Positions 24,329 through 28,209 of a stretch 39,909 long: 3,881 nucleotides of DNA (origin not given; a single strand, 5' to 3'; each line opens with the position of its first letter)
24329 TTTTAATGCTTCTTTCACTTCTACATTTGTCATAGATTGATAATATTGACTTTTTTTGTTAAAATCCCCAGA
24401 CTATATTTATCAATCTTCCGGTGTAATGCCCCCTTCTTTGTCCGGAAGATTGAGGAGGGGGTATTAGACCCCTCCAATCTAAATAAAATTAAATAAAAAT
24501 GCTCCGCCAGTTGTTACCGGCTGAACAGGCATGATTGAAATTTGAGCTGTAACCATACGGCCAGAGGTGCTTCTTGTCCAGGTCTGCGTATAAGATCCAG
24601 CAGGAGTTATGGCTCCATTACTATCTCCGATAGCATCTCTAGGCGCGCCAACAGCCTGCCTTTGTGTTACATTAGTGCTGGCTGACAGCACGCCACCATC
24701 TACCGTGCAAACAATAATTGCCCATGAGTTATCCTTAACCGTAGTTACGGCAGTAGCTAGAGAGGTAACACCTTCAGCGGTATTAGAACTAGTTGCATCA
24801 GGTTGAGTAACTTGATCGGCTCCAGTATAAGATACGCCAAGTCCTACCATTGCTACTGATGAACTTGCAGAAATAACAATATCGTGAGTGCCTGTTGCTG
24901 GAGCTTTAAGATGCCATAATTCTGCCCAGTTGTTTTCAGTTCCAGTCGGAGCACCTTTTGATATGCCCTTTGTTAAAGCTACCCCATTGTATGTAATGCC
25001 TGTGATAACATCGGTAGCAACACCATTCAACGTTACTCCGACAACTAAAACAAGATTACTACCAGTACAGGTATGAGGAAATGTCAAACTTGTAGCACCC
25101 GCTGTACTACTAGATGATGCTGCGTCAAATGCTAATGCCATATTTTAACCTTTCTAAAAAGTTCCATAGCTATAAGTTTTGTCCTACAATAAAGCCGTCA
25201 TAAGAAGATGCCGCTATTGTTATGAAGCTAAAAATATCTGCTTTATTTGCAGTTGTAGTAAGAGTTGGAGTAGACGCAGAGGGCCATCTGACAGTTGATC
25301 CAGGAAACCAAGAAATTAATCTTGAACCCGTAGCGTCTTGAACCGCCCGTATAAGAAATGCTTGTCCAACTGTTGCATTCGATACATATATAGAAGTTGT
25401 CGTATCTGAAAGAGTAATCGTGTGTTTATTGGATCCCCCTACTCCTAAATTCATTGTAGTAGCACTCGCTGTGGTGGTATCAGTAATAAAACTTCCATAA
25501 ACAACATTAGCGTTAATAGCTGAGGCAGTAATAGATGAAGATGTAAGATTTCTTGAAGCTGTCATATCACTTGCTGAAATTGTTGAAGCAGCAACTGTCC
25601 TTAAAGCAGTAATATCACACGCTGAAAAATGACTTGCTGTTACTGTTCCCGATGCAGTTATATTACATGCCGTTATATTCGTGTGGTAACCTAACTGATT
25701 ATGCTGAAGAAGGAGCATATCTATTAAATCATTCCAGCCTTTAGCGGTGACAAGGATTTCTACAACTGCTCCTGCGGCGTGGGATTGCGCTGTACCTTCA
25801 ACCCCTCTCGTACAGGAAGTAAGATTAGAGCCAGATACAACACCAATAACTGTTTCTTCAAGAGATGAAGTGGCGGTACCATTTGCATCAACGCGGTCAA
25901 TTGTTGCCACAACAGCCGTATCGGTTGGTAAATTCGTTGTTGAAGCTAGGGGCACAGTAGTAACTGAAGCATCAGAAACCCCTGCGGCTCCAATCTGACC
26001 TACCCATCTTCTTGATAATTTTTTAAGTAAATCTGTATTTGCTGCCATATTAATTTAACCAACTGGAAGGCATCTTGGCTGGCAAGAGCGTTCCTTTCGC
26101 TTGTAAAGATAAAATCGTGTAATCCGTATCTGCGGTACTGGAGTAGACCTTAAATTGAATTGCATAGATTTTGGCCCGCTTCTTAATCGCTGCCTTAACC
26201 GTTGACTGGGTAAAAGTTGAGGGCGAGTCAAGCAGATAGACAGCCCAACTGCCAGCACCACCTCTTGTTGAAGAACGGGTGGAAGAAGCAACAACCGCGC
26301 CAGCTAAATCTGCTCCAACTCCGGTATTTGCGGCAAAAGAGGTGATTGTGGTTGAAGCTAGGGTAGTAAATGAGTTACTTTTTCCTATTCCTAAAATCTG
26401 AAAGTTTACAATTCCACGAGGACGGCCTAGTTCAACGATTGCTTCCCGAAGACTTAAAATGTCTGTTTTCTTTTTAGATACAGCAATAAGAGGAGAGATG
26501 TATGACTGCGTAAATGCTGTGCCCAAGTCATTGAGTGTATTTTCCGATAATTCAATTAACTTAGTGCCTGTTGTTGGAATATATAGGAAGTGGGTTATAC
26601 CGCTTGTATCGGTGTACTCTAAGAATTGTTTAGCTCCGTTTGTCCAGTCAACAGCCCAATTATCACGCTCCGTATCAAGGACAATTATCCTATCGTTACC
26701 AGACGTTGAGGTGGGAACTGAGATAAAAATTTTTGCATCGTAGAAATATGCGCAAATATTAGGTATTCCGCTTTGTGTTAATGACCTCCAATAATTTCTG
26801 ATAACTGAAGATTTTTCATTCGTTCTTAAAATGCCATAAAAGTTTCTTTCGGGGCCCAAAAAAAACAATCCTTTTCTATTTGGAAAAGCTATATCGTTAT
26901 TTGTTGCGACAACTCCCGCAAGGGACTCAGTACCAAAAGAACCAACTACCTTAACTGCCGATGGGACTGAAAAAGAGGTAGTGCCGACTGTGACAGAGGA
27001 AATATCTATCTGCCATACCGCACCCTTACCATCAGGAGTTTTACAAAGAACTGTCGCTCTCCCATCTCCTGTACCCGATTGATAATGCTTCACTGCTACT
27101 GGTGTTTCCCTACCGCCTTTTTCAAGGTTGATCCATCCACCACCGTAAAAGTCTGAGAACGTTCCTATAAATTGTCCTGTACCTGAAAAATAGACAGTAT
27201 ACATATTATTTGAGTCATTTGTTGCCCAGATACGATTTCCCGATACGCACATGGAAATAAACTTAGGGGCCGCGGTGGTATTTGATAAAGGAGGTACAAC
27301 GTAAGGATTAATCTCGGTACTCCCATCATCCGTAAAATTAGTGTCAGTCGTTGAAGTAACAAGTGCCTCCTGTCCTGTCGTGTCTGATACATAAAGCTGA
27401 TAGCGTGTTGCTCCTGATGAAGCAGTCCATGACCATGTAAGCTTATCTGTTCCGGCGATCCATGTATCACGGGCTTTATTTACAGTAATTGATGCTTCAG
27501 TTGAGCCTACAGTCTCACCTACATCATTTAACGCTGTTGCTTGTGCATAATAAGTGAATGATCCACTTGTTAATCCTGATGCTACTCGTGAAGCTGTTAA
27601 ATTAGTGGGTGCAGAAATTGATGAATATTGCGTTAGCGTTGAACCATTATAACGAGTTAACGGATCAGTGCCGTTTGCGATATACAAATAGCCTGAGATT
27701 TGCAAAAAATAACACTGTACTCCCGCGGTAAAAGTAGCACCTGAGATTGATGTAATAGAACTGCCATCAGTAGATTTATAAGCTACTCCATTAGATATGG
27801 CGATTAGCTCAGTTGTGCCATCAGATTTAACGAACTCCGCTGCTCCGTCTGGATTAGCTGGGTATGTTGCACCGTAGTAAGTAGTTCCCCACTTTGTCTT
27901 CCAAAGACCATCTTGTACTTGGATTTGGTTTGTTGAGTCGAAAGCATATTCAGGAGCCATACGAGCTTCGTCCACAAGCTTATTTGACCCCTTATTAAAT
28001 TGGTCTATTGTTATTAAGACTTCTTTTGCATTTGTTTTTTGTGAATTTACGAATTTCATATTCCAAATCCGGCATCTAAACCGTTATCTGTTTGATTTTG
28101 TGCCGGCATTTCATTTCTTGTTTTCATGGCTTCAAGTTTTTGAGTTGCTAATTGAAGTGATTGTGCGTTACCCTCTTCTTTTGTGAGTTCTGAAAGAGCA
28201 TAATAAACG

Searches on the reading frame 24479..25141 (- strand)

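Call 25: search_protein_families(library=phrogs, proteins=[window:24479-25141:-], max_evalue=0.01)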
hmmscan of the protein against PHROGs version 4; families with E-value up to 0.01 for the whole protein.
window:24479-25141:- (220 aa): 2 families
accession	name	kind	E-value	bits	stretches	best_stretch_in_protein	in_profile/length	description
phrog_553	-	tail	6.4e-08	32.9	1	4-192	117-299/512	minor tail protein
phrog_2106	-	tail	7.8e-08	32.7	1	2-189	194-372/386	minor tail protein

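Call 90: search_protein_families(library=pfam, proteins=[window:24479-25141:-], max_evalue=0.05)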
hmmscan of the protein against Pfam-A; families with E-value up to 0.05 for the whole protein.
window:24479-25141:- (220 aa): 0 families

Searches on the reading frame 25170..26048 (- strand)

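Call 15: search_protein_families(library=pfam, proteins=[window:25170-26048:-], max_evalue=0.01)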
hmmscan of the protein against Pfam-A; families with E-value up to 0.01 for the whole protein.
window:25170-26048:- (292 aa): 0 families

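Call 25: search_protein_families(library=phrogs, proteins=[window:25170-26048:-], max_evalue=0.01)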
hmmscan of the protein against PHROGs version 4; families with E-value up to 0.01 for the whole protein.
window:25170-26048:- (292 aa): 4 families
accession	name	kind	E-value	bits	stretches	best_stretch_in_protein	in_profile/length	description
phrog_9017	-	tail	2e-07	32.5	1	191-278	55-143/159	tail fiber protein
phrog_5596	-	unknown function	3.6e-07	30.3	1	191-280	355-440/451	-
phrog_7760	-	tail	3.4e-06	28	1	154-279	94-208/223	tail fiber protein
phrog_22179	-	tail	0.0083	16.7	1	160-278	111-228/244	tail fiber protein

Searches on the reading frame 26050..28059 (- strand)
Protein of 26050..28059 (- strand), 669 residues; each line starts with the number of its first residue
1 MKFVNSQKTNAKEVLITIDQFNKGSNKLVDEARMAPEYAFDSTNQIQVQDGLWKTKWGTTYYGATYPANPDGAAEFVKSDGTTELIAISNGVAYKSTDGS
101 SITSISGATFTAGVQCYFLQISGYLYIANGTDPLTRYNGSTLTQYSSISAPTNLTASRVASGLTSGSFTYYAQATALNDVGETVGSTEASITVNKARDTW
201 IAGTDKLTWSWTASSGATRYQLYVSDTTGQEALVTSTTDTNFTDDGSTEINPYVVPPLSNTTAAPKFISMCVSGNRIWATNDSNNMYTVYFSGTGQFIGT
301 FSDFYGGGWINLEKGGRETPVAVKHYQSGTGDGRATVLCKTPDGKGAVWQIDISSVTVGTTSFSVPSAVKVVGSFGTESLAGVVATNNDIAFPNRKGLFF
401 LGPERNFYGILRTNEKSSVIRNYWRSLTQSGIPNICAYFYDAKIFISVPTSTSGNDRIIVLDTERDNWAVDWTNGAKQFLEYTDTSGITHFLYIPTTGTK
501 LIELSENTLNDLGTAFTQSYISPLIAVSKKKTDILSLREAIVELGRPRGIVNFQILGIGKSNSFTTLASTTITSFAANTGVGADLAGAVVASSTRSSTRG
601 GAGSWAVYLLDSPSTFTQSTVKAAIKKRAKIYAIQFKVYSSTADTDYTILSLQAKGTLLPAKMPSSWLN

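Call 9: search_protein_families(library=phrogs, proteins=[window:26050-28059:-])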
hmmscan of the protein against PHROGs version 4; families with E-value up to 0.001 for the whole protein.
window:26050-28059:- (669 aa): 0 families

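Call 15: search_protein_families(library=pfam, proteins=[window:26050-28059:-], max_evalue=0.01)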
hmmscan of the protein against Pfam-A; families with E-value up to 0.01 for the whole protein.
window:26050-28059:- (669 aa): 0 families

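Call 56: find_related_loci(query=window:26050-28059:-, collection=viral_contigs, flank=10000)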
Query window:26050-28059:- (669 aa) in viral_contigs; peptide patterns used: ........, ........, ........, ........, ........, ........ (x = any residue, [..] = any of these).
9 stretches matched a pattern; 4 encode a relative of the query (tblastn E <= 1e-3); 4 distinct loci.
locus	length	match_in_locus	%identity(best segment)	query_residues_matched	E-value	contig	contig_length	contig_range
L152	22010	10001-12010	73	1-669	0e+0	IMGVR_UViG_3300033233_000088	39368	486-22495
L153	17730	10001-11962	55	5-667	0e+0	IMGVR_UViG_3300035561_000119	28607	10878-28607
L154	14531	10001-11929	42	12-667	1e-161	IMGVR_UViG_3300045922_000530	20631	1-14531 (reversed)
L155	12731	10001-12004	70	1-669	0e+0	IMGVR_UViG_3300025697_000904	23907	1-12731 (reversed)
